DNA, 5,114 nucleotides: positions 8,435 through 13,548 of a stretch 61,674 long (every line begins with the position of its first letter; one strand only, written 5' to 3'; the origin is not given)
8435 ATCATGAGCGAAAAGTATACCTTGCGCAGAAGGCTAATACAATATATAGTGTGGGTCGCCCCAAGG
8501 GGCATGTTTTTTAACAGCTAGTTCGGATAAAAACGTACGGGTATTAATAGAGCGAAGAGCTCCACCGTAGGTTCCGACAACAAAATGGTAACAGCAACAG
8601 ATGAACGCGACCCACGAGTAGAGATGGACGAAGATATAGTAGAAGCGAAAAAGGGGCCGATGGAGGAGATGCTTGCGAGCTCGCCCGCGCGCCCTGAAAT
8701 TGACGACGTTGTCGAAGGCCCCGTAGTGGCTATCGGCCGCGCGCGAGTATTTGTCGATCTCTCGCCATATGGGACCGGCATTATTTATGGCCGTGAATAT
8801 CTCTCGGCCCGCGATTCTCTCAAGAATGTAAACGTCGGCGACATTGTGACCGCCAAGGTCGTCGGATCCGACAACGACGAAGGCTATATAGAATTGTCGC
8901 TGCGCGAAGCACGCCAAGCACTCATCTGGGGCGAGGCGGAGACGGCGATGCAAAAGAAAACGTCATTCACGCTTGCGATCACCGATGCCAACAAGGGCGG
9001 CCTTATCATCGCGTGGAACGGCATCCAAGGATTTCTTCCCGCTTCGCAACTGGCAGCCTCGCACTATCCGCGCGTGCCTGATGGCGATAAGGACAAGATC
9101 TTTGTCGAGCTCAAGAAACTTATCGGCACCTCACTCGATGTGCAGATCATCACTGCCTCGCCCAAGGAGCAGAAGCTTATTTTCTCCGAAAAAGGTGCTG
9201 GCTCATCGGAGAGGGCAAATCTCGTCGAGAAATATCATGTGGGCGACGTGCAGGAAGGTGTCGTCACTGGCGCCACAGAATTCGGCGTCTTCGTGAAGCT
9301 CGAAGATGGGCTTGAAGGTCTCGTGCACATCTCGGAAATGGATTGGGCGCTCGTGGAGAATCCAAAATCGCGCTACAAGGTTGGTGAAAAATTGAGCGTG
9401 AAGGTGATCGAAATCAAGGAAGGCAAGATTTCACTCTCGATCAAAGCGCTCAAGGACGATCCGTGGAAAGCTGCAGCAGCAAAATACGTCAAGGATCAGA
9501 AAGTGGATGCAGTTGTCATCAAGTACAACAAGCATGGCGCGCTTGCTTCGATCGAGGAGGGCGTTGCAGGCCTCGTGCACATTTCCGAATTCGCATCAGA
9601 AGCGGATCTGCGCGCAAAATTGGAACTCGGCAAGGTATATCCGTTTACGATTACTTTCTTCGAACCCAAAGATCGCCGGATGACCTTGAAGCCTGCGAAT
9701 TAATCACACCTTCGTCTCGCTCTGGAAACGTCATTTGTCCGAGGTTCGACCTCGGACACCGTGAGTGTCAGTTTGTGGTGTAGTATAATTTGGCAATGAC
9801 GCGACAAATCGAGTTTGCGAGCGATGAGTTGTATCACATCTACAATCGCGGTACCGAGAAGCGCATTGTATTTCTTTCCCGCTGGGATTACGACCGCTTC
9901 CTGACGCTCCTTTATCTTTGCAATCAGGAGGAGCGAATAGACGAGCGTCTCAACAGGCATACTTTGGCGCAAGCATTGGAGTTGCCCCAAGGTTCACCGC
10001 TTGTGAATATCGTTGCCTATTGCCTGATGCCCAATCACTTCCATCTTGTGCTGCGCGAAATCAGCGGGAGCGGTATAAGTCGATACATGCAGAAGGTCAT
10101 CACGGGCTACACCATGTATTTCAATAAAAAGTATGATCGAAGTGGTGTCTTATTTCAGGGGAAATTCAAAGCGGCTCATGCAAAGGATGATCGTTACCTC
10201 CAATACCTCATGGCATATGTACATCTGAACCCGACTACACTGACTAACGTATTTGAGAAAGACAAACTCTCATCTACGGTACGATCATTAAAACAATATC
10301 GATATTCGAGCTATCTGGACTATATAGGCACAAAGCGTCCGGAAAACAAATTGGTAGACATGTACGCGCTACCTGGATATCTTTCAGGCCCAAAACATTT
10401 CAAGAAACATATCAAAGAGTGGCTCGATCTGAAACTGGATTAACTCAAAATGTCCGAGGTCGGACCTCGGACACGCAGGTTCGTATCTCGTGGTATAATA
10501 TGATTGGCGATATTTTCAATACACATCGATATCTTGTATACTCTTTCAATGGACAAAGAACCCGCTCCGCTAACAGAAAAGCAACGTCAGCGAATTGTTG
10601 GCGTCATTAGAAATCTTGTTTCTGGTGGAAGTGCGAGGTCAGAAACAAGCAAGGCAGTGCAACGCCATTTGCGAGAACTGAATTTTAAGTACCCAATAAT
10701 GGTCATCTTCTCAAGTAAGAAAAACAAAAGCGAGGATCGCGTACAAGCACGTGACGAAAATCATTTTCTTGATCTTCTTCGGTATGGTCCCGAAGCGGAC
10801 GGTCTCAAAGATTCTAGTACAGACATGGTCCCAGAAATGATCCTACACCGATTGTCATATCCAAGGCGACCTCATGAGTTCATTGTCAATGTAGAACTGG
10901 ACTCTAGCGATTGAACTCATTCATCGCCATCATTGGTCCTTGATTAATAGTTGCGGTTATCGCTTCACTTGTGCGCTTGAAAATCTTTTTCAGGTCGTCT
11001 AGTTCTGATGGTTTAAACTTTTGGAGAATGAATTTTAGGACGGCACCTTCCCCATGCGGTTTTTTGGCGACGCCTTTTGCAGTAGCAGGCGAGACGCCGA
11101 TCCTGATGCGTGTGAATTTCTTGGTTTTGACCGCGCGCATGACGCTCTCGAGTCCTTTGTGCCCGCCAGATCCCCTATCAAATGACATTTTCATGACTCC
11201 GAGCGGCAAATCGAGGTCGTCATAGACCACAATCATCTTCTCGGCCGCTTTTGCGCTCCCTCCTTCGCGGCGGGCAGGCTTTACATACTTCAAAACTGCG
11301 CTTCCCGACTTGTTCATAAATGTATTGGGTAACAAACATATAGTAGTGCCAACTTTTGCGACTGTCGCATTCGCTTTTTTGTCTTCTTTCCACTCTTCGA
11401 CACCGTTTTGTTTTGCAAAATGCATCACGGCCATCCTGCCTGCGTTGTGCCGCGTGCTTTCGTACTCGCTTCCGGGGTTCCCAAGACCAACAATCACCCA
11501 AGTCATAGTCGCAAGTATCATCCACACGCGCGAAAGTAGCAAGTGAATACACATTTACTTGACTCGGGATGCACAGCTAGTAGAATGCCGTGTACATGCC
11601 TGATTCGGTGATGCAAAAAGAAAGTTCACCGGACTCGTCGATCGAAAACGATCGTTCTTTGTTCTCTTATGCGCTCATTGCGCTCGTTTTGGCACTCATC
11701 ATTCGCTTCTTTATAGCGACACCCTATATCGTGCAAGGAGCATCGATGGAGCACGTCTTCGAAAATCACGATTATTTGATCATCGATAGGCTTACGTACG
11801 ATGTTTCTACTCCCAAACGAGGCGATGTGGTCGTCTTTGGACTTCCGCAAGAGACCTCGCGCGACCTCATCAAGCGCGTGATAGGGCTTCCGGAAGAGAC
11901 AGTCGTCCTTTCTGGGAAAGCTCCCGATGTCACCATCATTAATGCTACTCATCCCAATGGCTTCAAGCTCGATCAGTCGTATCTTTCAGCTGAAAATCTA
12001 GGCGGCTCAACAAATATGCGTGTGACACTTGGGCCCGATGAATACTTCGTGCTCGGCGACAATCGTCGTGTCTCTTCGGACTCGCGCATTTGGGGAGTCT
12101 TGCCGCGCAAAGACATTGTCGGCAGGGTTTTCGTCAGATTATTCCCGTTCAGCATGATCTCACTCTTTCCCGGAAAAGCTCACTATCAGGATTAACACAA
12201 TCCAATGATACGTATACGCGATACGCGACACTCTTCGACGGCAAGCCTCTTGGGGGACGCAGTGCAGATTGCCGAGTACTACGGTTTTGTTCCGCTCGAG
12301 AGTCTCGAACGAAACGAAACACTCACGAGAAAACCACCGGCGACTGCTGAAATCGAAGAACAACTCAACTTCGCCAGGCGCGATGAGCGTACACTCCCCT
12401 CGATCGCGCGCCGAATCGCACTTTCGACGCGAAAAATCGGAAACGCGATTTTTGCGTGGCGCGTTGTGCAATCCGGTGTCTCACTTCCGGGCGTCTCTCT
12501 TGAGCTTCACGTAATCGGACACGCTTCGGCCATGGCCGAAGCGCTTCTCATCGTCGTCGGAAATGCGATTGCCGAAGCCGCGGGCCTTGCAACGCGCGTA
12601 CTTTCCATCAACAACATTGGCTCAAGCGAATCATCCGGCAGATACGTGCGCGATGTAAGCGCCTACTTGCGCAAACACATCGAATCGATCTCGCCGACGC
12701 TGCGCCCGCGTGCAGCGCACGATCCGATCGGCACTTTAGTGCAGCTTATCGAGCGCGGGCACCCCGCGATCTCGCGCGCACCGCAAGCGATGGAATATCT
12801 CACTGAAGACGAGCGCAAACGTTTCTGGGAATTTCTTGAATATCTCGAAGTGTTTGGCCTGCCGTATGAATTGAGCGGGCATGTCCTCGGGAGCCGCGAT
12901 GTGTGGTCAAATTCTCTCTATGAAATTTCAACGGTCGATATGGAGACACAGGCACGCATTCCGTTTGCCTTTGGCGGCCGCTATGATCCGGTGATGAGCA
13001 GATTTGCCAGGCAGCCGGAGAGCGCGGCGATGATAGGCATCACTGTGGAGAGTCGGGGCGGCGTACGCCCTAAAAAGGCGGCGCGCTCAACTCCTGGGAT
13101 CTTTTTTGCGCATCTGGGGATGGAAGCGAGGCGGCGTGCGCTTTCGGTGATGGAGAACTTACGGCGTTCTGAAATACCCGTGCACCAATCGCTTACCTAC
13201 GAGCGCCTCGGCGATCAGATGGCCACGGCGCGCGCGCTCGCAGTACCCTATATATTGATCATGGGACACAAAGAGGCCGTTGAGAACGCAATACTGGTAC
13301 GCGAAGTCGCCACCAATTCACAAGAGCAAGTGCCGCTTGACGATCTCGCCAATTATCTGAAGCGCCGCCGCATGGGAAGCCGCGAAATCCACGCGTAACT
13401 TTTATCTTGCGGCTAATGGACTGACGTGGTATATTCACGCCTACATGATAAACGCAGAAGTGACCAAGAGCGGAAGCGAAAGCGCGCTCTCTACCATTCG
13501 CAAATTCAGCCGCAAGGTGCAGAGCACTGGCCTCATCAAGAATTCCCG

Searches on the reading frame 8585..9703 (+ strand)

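Call 99: search_protein_families(library=pfam, proteins=[window:8585-9703:+], max_evalue=0.0001)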
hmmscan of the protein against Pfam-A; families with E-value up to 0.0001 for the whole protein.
window:8585-9703:+ (372 aa): 4 families
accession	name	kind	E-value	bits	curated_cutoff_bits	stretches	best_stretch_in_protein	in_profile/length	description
PF00575.29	S1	-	3.7e-39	133.4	22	3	217-287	2-74/74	S1 RNA binding domain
PF23459.1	S1_RRP5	-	4.8e-11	43.5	27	0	220-282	4-66/72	RRP5 S1 domain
PF21543.3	CvfB_2nd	-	1.6e-05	25.2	27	0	265-287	52-75/76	Virulence regulatory factor CvfB, second domain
PF17092.11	PCB_OB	-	3.9e-05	24.8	27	0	211-258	23-70/111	Penicillin-binding protein OB-like domain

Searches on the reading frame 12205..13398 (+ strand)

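Call 99: search_protein_families(library=pfam, proteins=[window:12205-13398:+], max_evalue=0.0001)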
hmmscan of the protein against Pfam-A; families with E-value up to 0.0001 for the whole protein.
window:12205-13398:+ (397 aa): 1 family
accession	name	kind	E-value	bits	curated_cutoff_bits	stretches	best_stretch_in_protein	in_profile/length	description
PF03129.25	HGTP_anticodon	-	3.6e-12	46.7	21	1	304-387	7-93/94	Anticodon binding domain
